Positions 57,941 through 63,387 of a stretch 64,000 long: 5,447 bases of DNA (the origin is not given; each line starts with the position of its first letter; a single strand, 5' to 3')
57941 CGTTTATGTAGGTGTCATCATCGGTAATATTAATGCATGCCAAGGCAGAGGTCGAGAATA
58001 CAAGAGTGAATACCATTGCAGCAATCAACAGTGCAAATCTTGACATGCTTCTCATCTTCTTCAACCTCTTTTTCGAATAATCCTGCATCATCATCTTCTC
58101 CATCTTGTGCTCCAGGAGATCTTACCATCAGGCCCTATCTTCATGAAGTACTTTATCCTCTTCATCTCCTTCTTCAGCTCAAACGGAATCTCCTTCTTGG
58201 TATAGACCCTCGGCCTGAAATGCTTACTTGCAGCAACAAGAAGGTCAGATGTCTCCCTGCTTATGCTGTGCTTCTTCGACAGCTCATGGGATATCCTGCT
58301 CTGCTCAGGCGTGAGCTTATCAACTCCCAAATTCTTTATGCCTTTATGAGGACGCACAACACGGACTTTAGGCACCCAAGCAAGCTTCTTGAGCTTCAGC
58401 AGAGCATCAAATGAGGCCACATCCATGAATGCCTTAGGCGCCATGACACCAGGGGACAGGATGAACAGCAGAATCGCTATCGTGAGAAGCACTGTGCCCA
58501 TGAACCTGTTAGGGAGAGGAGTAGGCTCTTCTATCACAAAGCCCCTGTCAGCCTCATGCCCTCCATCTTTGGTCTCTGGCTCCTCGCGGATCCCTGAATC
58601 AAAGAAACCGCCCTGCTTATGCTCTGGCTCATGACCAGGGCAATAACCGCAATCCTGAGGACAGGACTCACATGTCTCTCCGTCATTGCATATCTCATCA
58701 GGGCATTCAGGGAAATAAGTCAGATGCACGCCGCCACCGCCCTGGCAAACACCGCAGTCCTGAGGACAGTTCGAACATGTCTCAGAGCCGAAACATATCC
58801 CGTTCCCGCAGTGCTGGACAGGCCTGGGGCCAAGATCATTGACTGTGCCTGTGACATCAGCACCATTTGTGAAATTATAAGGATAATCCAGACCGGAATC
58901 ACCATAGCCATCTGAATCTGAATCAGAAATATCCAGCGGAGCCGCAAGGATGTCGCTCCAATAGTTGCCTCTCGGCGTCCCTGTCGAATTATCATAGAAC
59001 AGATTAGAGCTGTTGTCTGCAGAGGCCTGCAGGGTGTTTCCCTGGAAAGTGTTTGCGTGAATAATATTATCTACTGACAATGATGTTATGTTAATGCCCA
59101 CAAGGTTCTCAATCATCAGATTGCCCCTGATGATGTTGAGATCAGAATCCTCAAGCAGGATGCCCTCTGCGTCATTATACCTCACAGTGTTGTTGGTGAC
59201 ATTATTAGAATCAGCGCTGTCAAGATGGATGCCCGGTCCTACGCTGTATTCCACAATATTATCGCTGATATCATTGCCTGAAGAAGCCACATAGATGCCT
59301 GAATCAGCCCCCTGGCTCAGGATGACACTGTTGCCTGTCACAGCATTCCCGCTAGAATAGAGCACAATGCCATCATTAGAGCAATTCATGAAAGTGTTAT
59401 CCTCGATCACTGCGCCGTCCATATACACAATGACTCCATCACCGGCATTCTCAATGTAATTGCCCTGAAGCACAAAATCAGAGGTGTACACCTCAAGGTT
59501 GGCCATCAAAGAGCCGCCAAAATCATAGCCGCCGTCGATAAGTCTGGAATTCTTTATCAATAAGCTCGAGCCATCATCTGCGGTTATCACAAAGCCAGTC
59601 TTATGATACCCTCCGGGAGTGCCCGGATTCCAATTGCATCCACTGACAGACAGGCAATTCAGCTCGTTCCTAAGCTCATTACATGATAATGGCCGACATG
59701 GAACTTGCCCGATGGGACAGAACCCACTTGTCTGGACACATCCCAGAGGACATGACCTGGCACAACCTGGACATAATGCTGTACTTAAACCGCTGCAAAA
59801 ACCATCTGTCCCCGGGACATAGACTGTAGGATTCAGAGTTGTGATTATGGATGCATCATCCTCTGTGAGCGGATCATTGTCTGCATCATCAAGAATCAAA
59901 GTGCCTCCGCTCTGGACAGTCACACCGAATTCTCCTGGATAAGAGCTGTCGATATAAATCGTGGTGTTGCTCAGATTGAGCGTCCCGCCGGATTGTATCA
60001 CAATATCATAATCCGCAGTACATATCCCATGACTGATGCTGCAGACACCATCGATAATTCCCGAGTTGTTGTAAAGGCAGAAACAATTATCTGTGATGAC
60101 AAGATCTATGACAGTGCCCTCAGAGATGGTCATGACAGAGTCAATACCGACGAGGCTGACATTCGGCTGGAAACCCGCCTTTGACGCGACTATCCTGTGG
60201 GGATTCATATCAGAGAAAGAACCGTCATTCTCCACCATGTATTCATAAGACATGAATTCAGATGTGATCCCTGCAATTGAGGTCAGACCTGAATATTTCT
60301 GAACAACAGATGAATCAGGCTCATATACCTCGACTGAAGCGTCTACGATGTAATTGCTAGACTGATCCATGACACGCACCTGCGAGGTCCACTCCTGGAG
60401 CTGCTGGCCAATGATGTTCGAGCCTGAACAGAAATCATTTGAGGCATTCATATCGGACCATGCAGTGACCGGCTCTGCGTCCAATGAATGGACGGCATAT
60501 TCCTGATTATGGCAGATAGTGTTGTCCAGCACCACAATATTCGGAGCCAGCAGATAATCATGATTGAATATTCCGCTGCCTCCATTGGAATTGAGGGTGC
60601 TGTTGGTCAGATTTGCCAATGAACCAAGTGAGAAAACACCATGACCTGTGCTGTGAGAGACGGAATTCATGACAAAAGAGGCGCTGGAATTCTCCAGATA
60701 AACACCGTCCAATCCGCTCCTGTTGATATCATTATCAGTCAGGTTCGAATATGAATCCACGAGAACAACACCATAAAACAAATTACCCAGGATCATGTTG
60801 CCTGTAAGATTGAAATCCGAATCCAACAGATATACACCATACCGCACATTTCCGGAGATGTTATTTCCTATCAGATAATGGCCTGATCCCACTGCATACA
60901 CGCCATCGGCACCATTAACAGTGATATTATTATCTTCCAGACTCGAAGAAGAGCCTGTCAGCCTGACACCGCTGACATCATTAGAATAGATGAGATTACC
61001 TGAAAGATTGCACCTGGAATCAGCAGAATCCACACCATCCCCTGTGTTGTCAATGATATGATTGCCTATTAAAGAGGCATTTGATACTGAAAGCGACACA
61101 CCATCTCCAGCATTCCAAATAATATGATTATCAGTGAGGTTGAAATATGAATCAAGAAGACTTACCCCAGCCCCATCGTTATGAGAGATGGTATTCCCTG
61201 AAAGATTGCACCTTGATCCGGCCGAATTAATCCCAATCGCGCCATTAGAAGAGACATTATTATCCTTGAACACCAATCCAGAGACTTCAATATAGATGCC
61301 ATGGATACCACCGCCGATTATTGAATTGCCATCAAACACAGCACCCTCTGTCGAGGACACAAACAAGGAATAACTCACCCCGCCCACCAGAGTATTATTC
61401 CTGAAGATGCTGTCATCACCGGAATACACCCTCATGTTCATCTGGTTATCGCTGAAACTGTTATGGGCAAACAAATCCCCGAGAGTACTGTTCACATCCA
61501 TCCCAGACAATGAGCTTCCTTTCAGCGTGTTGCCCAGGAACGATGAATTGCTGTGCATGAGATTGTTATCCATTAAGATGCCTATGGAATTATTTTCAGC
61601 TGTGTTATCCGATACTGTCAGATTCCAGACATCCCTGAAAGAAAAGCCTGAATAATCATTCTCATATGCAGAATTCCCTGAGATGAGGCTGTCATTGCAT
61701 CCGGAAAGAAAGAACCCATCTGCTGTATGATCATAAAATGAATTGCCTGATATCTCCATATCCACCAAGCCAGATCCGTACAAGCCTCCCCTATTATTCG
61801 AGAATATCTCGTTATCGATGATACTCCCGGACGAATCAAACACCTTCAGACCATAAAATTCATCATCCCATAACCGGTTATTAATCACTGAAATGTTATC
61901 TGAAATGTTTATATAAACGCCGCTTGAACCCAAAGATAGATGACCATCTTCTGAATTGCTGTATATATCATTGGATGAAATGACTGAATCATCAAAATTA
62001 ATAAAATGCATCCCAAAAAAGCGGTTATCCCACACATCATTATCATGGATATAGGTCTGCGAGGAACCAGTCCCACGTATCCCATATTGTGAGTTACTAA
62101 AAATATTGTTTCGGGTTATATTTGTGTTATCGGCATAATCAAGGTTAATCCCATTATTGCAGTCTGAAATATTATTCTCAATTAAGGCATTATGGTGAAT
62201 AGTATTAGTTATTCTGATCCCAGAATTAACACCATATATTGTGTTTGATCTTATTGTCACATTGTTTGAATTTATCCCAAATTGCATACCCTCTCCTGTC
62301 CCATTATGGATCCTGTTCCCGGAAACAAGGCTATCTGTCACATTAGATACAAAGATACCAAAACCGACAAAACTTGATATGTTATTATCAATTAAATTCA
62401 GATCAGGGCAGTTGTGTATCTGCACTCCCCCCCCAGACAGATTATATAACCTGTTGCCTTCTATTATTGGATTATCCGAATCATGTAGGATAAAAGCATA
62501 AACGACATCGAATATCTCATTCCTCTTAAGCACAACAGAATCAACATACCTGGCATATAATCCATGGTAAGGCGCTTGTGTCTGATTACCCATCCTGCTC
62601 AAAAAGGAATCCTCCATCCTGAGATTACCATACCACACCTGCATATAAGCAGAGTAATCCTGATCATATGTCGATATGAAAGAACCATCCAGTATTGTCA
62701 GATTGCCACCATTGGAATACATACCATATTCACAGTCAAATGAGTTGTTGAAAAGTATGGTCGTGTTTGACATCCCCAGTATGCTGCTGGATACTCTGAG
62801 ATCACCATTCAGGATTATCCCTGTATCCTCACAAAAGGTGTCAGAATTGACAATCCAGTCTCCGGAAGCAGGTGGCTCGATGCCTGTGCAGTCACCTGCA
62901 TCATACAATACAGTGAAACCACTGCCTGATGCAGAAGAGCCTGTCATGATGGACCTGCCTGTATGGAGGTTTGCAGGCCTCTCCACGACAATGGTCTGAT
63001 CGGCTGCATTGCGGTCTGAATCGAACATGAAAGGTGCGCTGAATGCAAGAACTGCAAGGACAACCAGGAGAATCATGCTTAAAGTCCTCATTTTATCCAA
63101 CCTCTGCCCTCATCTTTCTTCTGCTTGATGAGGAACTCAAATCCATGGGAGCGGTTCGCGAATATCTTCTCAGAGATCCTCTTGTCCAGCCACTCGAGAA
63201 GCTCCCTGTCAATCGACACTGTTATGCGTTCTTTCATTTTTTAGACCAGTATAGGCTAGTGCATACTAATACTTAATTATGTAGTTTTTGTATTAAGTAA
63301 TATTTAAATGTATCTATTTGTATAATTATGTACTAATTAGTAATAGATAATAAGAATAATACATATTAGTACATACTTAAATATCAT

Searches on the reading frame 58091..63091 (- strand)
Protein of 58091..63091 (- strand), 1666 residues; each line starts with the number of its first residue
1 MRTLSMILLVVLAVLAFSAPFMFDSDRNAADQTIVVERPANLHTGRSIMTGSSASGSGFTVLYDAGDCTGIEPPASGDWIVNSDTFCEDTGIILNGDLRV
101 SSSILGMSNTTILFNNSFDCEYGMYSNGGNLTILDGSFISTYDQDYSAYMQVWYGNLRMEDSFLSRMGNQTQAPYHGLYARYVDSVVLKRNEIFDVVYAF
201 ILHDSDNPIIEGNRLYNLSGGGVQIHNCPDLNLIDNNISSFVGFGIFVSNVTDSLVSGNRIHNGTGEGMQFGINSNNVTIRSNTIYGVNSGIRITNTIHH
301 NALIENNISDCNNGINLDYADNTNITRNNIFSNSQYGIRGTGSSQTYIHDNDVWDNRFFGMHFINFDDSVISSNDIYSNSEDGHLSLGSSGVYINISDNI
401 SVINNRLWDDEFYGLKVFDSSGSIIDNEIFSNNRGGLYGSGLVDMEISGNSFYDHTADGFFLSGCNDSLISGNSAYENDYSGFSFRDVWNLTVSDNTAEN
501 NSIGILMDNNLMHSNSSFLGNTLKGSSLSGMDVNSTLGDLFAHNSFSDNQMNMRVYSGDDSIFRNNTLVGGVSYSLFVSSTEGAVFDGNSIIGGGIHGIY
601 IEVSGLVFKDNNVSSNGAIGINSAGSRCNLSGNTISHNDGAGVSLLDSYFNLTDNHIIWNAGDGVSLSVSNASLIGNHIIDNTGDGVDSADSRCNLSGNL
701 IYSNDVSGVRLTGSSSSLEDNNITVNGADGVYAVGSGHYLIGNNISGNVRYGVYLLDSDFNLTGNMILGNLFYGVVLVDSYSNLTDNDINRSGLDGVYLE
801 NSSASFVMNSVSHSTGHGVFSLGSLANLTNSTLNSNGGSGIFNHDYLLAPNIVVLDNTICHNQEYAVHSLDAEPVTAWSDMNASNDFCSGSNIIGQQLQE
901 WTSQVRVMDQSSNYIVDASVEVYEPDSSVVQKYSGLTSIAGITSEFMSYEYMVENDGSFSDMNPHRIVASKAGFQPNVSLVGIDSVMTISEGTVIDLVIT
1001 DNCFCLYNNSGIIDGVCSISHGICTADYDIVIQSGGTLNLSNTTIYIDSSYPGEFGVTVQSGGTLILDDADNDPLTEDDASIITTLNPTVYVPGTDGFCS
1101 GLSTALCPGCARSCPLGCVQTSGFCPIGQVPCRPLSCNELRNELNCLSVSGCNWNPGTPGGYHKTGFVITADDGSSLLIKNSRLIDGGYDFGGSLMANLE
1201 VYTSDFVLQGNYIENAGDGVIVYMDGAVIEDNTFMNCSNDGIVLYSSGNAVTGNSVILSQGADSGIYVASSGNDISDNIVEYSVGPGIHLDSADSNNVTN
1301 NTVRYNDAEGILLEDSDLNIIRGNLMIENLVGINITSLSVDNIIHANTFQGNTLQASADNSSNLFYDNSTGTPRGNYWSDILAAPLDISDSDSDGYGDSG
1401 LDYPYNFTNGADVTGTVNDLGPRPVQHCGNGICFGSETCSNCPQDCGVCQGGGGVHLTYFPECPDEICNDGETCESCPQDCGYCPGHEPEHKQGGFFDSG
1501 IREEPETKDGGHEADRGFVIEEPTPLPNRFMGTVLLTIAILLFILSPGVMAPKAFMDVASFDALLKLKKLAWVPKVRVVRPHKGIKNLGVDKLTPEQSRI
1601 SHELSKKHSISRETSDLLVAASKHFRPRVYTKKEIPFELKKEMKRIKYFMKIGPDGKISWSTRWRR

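Call 43: search_protein_families(library=pfam, proteins=[window:58091-63091:-], max_evalue=0.01)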
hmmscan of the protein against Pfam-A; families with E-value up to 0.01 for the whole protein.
window:58091-63091:- (1666 aa): 2 families
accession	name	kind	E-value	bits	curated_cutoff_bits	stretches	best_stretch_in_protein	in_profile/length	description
PF13229.12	Beta_helix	-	1.4e-82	275.4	25.9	8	390-538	1-149/158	Right handed beta helix region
PF05048.19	NosD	-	2.4e-75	253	23.6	7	1202-1381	23-210/212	Periplasmic copper-binding protein (NosD)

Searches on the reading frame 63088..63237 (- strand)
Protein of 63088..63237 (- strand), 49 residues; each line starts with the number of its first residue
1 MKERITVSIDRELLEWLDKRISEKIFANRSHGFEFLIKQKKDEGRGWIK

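Call 34: find_homologous_proteins(query=window:63091-63237:-, max_evalue=0.01)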
Query seq(49 aa) (49 aa): 257 proteins with E <= 0.01 among 257 candidates; the best 120 are listed.
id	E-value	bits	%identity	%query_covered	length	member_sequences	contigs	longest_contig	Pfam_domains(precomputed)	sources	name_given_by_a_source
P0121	1.3e-24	101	100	100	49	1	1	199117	-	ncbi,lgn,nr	ncbi:hypothetical protein JW968_00955 [Candidatus Woesearchaeota archaeon]|nr:hypothetical protein [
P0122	3.6e-16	75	82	92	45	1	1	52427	-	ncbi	ncbi:MAG: ribbon-helix-helix domain-containing protein [Candidatus Woesearchaeota archaeon]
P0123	4.5e-16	75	84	90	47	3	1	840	-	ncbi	-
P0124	9.2e-16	74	78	94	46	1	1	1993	-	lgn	-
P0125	1.0e-15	73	82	90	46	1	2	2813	-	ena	-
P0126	1.9e-15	73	78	92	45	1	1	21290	-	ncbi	ncbi:MAG: ribbon-helix-helix domain-containing protein [Candidatus Woesearchaeota archaeon]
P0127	3.1e-15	72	78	92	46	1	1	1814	-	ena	-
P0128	5.6e-15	71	72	94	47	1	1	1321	-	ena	-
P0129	6.2e-15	71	72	94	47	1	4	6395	-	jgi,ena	-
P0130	6.5e-15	71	79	88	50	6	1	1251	-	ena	-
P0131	7.3e-15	71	74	94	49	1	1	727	-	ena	-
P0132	9.4e-15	71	77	88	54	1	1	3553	-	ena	-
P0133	1.0e-14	70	77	88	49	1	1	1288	-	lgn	-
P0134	1.0e-14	70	83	82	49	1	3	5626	-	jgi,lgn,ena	-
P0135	1.2e-14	70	77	88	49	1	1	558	-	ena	-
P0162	6.6e-14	68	73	82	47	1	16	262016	-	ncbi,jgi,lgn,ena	jgi:metal-responsive CopG/Arc/MetJ family transcriptional regulator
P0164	7.5e-14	68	80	82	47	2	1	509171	-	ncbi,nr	ncbi:MAG: hypothetical protein PHG05_00830 [Candidatus Nanoarchaeia archaeon]|nr:hypothetical protei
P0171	1.2e-13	67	74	86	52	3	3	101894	-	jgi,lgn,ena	-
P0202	2.9e-13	66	67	88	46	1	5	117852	-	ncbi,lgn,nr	ncbi:hypothetical protein HYU14_00275 [Candidatus Woesearchaeota archaeon]|nr:hypothetical protein [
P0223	5.9e-13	65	70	88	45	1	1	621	PF01402.28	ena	-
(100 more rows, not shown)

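Call 35: find_encoding_contigs(protein=P0122, flank=8000, max_places=2)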
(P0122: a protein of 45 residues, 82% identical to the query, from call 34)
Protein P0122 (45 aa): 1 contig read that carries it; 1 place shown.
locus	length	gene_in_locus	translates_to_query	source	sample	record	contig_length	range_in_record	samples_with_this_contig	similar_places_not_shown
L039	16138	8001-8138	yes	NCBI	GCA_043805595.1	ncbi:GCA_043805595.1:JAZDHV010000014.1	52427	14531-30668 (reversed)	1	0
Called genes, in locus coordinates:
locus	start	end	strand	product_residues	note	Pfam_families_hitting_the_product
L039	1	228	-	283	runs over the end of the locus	PF00313:CSD (faint)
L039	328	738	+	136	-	PF01951:Archease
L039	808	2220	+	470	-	PF01139:RtcB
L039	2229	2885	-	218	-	-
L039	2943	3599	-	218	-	PF00149:Metallophos, PF12850:Metallophos_2, PF14582:Metallophos_3 (faint)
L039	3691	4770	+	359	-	PF13191:AAA_16 (weak), PF19995:iSTAND (weak), PF00931:NB-ARC, PF24883:NPHP3_N (faint), PF00004:AAA, PF05729:NACHT (faint), PF13401:AAA_22, PF22703:Cdc6_lid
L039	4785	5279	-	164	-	PF13302:Acetyltransf_3, PF00583:Acetyltransf_1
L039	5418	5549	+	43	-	-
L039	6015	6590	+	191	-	PF01300:Sua5_yciO_yrdC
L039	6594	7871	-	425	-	PF02403:Seryl_tRNA_N, PF00587:tRNA-synt_2b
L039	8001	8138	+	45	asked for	-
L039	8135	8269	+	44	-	-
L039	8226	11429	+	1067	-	PF17963:Big_9 (weak)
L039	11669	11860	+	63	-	PF00196:GerE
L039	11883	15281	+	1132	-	-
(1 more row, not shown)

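Call 36: find_encoding_contigs(protein=P0126, flank=8000, max_places=2)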
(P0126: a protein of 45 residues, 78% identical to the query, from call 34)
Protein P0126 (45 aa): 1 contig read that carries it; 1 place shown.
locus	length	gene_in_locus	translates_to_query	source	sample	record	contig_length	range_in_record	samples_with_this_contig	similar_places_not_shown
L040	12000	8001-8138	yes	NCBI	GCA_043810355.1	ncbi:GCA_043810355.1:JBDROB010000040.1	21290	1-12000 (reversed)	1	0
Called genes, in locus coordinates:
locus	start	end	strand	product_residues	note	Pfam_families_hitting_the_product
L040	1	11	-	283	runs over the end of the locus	PF00313:CSD (faint)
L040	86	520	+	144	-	PF01951:Archease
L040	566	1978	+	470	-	PF01139:RtcB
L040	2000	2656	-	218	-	PF14582:Metallophos_3 (faint), PF00149:Metallophos, PF12850:Metallophos_2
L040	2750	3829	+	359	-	PF13191:AAA_16 (weak), PF19995:iSTAND (weak), PF00931:NB-ARC, PF05621:TniB (weak), PF00004:AAA, PF05729:NACHT (weak), PF13401:AAA_22, PF22703:Cdc6_lid, +1 more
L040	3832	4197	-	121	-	-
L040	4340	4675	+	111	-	-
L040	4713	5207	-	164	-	PF13302:Acetyltransf_3, PF13420:Acetyltransf_4, PF00583:Acetyltransf_1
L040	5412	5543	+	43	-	-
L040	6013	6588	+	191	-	PF01300:Sua5_yciO_yrdC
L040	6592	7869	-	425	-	PF02403:Seryl_tRNA_N, PF00587:tRNA-synt_2b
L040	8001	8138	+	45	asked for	-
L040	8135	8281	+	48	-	-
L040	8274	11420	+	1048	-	PF17963:Big_9 (weak)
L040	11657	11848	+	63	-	PF00196:GerE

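Call 37: find_encoding_contigs(protein=P0162, flank=8000, max_places=3)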
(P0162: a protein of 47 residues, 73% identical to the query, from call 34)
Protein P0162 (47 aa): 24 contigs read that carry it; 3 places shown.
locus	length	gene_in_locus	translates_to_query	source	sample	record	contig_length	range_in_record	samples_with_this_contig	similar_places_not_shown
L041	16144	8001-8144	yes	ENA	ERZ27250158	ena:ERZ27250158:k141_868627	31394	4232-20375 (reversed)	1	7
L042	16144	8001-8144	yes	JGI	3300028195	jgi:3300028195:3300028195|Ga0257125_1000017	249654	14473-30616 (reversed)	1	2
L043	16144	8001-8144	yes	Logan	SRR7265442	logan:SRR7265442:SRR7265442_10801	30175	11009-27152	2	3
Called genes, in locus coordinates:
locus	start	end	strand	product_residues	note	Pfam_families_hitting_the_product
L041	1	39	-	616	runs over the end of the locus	PF01436:NHL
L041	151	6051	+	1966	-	PF18885:DUF5648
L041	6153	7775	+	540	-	-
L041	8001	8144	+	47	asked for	-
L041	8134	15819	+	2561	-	PF13620:CarboxypepD_reg (weak)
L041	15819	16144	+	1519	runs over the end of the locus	?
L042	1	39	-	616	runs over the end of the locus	PF01436:NHL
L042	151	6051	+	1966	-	PF18885:DUF5648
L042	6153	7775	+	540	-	-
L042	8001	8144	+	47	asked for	-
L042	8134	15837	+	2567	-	-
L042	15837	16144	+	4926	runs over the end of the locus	?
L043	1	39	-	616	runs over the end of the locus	PF01436:NHL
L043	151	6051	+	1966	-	PF18885:DUF5648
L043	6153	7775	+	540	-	-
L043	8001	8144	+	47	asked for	-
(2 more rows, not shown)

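Call 43: search_protein_families(library=pfam, proteins=[window:63088-63237:-], max_evalue=0.01)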
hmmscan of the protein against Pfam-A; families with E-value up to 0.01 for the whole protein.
window:63088-63237:- (49 aa): 0 families

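Call 48: find_encoding_contigs(protein=P0164, flank=9000, max_places=1)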
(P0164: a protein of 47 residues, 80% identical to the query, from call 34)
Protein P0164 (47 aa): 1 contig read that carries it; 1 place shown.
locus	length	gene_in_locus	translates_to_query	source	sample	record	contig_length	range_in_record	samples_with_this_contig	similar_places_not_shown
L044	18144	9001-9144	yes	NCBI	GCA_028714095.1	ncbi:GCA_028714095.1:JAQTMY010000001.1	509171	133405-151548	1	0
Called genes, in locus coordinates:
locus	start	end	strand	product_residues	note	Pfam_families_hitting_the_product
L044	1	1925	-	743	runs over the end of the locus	-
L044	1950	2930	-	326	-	-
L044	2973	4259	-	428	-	PF12704:MacB_PCD, PF02687:FtsX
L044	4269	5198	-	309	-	-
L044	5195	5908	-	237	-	PF00005:ABC_tran, PF02463:SMC_N (faint), PF13304:AAA_21 (faint)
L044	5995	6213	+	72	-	PF14358:DUF4405 (weak)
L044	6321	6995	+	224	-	-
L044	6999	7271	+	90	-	PF14947:HTH_45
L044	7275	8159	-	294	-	PF00892:EamA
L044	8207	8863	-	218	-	PF00702:Hydrolase, PF13419:HAD_2 (weak)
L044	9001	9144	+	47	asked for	-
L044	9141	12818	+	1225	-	-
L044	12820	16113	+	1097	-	-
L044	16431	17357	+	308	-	-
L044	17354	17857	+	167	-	-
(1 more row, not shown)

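Call 49: find_encoding_contigs(protein=P0202, flank=9000, max_places=1)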
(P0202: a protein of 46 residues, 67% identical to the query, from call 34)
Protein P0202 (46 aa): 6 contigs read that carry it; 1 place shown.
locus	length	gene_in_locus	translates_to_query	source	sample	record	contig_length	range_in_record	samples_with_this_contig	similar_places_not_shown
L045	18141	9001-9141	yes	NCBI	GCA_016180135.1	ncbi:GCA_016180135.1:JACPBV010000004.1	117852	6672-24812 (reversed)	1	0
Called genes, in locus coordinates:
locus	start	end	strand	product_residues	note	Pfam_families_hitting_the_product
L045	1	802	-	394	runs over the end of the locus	PF13439:Glyco_transf_4, PF13579:Glyco_trans_4_4, PF00534:Glycos_transf_1, PF13692:Glyco_trans_1_4, PF13524:Glyco_trans_1_2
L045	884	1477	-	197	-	-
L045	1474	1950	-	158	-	-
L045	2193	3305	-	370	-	-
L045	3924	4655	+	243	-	PF12840:HTH_20, PF09339:HTH_IclR (faint), PF12802:MarR_2 (faint), PF13412:HTH_24 (weak)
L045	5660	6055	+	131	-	PF27854:Heavy_Cys_CGP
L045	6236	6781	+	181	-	PF13238:AAA_18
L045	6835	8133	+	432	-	PF00155:Aminotran_1_2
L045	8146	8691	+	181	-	-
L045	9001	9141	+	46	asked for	-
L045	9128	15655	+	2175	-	-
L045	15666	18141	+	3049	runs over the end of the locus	?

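Call 50: find_encoding_contigs(protein=P0171, flank=9000, max_places=1)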
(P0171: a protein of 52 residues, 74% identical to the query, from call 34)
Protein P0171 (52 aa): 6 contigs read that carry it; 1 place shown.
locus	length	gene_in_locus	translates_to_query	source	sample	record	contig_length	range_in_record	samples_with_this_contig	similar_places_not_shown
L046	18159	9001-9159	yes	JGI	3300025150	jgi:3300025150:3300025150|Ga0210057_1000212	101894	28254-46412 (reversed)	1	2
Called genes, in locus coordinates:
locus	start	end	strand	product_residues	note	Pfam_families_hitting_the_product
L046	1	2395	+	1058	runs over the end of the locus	PF01471:PG_binding_1 (weak)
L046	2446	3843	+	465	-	PF00133:tRNA-synt_1 (faint), PF01406:tRNA-synt_1e, PF01921:tRNA-synt_1f (faint), PF09334:tRNA-synt_1g, PF09190:DALR_2, PF23493:CysS_C (weak)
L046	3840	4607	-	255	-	-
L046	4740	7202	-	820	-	PF00133:tRNA-synt_1, PF01406:tRNA-synt_1e (faint), PF09334:tRNA-synt_1g, PF08264:Anticodon_1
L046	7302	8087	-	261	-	-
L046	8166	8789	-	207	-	-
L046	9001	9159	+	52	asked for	-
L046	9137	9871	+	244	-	PF00005:ABC_tran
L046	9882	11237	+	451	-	-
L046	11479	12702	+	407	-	PF12704:MacB_PCD, PF02687:FtsX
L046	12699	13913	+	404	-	PF12704:MacB_PCD, PF02687:FtsX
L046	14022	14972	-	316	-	PF04055:Radical_SAM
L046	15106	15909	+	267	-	-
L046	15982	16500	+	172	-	-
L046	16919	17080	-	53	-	-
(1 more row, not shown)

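Call 68: find_related_loci(query=A3, collection=metagenome_contigs, flank=7000)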
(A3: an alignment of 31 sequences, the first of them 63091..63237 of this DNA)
Query A3 (49 aa) in metagenome_contigs; peptide patterns used: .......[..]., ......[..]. (x = any residue, [..] = any of these).
384 stretches matched a pattern; 303 encode a relative of the query (tblastn E <= 1e-3); the best 80 are kept; 80 distinct loci.
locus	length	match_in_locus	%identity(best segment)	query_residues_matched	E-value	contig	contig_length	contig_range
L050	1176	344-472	74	1-43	1e-19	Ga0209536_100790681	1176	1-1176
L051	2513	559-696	72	1-46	1e-19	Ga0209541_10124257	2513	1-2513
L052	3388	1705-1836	77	1-44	2e-19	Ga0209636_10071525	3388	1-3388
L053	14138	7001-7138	74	1-46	4e-19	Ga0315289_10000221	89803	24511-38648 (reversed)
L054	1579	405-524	83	1-40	5e-19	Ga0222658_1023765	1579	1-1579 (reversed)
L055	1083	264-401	70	1-46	6e-19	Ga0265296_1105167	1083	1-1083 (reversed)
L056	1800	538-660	73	1-41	1e-18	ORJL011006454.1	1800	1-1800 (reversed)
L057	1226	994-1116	76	1-41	2e-18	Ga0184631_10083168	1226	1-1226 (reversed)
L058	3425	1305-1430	71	1-42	2e-18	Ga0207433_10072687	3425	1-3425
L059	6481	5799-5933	69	1-45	2e-18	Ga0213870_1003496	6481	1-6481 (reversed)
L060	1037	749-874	74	1-42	3e-18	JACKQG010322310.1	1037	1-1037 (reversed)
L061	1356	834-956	76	1-41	2e-18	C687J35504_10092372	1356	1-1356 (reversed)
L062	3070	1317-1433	79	1-39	4e-18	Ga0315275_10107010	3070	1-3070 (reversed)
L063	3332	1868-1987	80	1-40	4e-18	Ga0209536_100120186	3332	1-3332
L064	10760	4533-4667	71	1-45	3e-18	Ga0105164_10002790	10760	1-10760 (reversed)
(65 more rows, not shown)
